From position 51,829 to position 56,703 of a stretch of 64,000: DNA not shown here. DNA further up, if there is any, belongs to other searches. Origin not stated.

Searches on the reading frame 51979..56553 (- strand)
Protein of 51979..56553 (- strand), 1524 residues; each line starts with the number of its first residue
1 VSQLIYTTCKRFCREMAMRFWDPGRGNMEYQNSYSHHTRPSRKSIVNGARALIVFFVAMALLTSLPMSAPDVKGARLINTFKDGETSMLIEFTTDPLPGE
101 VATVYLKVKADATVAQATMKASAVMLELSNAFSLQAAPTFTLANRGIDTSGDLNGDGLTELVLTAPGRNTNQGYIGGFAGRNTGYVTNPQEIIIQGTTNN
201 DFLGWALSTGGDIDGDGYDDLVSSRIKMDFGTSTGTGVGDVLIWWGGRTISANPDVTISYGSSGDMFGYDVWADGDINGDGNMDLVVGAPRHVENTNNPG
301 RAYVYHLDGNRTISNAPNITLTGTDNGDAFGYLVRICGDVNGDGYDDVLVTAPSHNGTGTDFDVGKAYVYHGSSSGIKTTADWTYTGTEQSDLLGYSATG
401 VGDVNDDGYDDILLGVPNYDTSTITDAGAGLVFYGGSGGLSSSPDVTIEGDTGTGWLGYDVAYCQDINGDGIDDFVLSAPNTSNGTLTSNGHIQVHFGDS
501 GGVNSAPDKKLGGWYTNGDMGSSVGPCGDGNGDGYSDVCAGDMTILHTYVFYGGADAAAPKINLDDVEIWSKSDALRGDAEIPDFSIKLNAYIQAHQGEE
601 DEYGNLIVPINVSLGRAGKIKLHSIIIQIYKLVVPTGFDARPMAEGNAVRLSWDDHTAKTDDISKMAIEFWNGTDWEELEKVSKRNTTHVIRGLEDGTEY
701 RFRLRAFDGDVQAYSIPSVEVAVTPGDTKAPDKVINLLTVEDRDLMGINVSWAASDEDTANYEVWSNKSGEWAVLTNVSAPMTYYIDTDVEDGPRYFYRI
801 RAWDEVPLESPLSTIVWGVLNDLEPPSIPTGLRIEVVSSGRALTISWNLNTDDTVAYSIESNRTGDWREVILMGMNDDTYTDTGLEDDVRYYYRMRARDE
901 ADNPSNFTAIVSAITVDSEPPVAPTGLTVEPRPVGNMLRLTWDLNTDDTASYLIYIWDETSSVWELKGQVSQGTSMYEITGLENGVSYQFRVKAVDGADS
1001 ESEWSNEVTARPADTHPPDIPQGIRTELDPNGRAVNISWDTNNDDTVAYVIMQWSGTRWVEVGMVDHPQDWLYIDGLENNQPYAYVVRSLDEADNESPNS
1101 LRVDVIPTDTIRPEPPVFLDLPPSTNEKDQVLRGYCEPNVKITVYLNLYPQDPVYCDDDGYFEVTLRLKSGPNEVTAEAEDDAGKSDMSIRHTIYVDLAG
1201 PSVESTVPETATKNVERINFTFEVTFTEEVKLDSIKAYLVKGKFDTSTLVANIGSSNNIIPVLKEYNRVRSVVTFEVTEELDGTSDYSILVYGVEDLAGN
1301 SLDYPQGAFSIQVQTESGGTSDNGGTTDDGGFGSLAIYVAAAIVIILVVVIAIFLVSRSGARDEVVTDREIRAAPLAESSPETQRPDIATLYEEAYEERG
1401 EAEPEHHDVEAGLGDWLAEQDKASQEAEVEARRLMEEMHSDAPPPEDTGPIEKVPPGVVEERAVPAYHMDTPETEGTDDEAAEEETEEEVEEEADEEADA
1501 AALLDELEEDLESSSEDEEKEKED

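Call 3: search_protein_families(library=pfam, proteins=[window:51979-56553:-], max_evalue=0.01)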
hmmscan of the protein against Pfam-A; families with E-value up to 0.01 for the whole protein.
window:51979-56553:- (1524 aa): 12 families
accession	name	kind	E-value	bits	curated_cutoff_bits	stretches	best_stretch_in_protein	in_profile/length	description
PF01839.29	FG-GAP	-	1.1e-33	115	22.1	6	275-305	8-37/37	FG-GAP repeat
PF00041.27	fn3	-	1.1e-24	86.8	25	2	923-1010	2-83/84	Fibronectin type III domain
PF13517.12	FG-GAP_3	-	8.8e-14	52.3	26.9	3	276-350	1-61/61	FG-GAP-like repeat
PF16656.11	Pur_ac_phosph_N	-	2.8e-09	37.9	30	0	938-1008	15-89/93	Purple acid Phosphatase, N-terminal domain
PF16323.11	DUF4959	-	4.5e-07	30.6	32.9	0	1031-1104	31-103/106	Domain of unknown function (DUF4959)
PF13205.12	Big_5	-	6e-07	30.6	23.6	1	1200-1304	4-97/105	Bacterial Ig-like domain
PF09294.16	Interfer-bind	-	4.7e-05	24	21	0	949-1007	41-98/104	Interferon-alpha/beta receptor, fibronectin type III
PF25059.1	FN3_DSCAM-DSCAML_C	-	7.5e-05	23.4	39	0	951-1009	22-79/89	DSCAM/DSCAML C-terminal Fn3-like domain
PF25788.1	Ig_Rha78A_N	-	8.9e-05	23.1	27.4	0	938-1008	20-97/105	Rha78A-like, N-terminal immunoglobulin domain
PF16389.11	DUF4998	-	0.00015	21.9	29.1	0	644-703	129-186/199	Domain of unknown function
PF09136.16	Glucodextran_B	-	0.0015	18.8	27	1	1157-1190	43-76/83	Glucodextranase, domain B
PF14312.12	FG-GAP_2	-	0.0022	18.6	23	1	261-305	12-49/49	FG-GAP repeat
